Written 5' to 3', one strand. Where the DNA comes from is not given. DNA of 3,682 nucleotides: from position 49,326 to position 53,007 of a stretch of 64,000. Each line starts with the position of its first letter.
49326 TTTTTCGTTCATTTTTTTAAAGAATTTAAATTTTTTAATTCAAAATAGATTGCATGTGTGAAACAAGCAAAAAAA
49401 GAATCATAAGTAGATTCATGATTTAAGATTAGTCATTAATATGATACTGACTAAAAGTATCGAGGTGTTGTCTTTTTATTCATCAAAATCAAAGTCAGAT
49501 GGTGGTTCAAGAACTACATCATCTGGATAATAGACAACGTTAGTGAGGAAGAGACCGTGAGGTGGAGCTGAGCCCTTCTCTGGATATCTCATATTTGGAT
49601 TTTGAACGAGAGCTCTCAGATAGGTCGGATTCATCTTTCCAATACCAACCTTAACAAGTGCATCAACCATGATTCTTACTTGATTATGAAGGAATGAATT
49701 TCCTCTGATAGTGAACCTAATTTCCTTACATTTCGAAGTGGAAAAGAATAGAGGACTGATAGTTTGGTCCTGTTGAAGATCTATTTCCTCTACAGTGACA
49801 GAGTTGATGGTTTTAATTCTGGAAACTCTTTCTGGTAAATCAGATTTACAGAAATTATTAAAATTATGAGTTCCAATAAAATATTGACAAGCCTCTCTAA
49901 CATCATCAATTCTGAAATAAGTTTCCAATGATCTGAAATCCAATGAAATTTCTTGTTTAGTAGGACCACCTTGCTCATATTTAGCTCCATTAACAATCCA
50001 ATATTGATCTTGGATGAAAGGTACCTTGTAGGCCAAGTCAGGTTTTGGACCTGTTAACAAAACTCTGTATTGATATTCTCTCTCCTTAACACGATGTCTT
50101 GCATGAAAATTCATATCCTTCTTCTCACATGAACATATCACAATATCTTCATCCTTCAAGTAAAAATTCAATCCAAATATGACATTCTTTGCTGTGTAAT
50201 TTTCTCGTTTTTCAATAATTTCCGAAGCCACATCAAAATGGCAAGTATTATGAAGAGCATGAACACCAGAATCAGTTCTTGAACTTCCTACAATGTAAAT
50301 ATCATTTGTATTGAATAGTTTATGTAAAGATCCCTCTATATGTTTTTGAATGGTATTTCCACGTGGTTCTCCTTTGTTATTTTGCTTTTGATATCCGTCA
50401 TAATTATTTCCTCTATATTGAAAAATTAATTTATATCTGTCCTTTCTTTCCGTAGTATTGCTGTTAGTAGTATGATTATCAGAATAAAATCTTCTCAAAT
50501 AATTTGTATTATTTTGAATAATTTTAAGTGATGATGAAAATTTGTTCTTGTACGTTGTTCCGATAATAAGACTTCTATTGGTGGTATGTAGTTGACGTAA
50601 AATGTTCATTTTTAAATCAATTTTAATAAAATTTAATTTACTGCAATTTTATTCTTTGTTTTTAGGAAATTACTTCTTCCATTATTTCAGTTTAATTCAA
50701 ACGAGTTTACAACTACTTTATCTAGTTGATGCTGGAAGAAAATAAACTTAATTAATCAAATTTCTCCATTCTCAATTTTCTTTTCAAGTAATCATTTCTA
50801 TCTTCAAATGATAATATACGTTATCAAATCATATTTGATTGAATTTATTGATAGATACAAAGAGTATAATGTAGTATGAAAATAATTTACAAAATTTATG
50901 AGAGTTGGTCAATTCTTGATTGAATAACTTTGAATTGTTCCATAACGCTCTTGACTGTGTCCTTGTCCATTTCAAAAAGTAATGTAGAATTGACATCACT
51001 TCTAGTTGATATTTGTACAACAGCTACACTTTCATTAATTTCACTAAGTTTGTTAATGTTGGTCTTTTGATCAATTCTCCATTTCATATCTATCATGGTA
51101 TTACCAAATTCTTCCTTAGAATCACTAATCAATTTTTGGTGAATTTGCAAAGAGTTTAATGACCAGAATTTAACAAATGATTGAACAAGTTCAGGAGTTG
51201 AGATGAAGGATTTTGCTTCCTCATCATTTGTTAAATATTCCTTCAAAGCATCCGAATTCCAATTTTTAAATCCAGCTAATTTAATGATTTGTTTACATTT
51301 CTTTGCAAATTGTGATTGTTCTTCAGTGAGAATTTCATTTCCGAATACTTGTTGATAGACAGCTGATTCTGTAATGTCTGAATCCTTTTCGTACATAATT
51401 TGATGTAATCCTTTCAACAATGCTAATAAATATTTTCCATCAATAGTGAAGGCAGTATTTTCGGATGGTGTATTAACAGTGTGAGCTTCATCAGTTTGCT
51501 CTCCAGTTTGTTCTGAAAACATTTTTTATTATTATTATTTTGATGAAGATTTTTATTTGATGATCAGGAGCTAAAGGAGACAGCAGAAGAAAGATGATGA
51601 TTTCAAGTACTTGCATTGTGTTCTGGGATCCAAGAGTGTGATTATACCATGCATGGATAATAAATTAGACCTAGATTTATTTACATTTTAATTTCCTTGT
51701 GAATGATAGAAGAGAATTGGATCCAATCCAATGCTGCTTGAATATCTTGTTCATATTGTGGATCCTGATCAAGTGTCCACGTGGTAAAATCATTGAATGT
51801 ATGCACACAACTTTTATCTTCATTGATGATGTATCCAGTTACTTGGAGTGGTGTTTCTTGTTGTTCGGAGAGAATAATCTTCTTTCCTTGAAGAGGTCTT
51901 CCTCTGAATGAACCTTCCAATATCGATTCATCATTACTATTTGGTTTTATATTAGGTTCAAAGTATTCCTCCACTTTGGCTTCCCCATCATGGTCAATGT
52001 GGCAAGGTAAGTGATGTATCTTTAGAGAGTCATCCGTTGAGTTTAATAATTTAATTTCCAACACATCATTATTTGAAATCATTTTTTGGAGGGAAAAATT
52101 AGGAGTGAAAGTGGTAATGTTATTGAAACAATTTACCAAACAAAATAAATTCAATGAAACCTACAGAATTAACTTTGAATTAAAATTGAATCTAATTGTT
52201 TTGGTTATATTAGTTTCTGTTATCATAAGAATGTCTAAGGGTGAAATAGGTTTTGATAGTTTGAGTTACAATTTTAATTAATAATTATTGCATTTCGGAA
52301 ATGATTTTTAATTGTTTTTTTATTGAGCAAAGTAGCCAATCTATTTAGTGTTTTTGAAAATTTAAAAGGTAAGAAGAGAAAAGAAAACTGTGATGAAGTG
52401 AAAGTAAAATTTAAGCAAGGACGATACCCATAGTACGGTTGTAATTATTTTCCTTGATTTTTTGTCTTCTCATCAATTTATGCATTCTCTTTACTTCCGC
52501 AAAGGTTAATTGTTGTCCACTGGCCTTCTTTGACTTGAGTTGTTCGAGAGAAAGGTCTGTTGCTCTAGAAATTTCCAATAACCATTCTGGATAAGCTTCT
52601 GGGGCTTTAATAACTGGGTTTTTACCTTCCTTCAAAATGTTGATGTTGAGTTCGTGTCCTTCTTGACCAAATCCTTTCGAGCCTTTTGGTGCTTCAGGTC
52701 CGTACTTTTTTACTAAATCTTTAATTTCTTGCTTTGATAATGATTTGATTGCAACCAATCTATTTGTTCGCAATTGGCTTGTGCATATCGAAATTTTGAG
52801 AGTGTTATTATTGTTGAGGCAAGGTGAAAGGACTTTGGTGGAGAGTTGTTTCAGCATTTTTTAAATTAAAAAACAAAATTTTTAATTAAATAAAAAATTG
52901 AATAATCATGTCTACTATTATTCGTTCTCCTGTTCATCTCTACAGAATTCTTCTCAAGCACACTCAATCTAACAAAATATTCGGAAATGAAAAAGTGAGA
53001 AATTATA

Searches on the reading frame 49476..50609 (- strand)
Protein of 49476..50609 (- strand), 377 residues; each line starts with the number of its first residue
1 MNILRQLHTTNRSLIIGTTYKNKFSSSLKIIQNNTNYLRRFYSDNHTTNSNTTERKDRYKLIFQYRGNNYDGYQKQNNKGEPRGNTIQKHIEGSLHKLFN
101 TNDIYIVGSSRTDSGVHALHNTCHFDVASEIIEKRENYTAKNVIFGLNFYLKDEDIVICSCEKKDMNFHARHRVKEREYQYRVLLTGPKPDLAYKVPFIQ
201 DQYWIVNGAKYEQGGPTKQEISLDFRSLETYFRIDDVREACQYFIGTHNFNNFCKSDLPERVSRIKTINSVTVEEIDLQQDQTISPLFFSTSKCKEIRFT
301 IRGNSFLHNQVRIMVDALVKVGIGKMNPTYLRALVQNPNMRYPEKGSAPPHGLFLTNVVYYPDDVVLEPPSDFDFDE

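Call 7: find_encoding_contigs(protein=window:49476-50609:-, flank=2000, max_places=4)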
Protein window:49476-50609:- (377 aa): no gene with exactly this product is on record in the collection.

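Call 8: list_cluster_members(proteins=[window:49476-50606:-, window:52411-52854:-, window:50896-51519:-])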
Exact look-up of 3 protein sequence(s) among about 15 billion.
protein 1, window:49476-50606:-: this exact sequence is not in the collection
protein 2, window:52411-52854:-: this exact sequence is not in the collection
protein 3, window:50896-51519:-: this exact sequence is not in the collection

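Call 19: search_protein_families(library=pfam, proteins=[window:49476-50609:-], max_evalue=0.01)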
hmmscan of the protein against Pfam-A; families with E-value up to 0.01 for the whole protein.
window:49476-50609:- (377 aa): 1 family
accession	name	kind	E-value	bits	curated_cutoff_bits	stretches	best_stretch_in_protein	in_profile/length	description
PF01416.25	PseudoU_synth_1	-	9.2e-34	116.6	23.3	2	240-360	1-107/108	tRNA pseudouridine synthase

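Call 43: search_protein_families(library=ncbifam, proteins=[window:49476-50609:-], max_evalue=0.00001)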
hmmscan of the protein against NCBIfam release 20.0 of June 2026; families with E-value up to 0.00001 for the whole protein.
window:49476-50609:- (377 aa): 2 families
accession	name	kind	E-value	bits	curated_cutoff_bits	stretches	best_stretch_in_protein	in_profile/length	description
TIGR00071.1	hisT_truA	equivalog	8.1e-43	146.7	142.85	1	60-352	4-225/228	tRNA pseudouridine(38-40) synthase TruA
NF000622.1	PRK00021.3-3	equivalog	1.8e-11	44.1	308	0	64-183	6-113/265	tRNA pseudouridine(38-40) synthase TruA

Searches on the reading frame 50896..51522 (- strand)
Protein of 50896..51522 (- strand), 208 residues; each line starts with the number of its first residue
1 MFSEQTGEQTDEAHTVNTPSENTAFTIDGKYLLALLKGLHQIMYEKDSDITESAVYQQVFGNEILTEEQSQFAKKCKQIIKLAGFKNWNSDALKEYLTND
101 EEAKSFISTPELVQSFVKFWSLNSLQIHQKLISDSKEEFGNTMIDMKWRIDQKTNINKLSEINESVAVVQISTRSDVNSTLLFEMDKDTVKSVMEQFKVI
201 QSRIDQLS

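Call 19: search_protein_families(library=pfam, proteins=[window:50896-51522:-], max_evalue=0.01)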
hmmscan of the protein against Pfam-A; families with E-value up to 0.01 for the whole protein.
window:50896-51522:- (208 aa): 3 families
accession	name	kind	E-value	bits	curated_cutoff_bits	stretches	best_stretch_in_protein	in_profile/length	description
PF17221.8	COMMD1_N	-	7.4e-11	42.8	23.4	1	29-128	4-101/102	COMMD1 N-terminal domain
PF07258.19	COMM_domain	-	5.8e-08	33.2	22.4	1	141-199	3-63/64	COMM domain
PF08175.17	SspO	-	0.0032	17.8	23.7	1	54-78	22-46/48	Small acid-soluble spore protein O family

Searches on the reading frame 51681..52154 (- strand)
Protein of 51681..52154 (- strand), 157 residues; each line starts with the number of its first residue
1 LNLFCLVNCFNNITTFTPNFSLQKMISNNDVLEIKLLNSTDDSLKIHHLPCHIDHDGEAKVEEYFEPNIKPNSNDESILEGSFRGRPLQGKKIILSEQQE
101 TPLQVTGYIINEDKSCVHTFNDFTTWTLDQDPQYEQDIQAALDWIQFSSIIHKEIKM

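Call 19: search_protein_families(library=pfam, proteins=[window:51681-52154:-], max_evalue=0.01)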
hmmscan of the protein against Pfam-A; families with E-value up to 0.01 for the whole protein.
window:51681-52154:- (157 aa): 1 family
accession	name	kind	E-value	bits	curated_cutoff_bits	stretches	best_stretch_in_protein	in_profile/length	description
PF08615.16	RNase_H2_suC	-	1.8e-16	61.1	20.8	1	46-103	2-59/133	Ribonuclease H2 non-catalytic subunit (Ylr154p-like)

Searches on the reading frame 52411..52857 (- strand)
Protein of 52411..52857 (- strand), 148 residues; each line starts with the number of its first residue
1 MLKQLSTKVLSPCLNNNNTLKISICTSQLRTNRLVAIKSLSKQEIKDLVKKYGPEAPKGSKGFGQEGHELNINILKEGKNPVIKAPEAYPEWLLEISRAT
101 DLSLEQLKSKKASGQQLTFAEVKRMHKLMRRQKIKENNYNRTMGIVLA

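Call 19: search_protein_families(library=pfam, proteins=[window:52411-52857:-], max_evalue=0.01)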
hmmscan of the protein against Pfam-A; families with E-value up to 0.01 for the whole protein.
window:52411-52857:- (148 aa): 1 family
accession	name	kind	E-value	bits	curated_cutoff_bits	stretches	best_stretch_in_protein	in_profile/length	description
PF08561.15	Ribosomal_L37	-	2e-12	47.5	21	1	66-140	8-87/89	Mitochondrial ribosomal protein L37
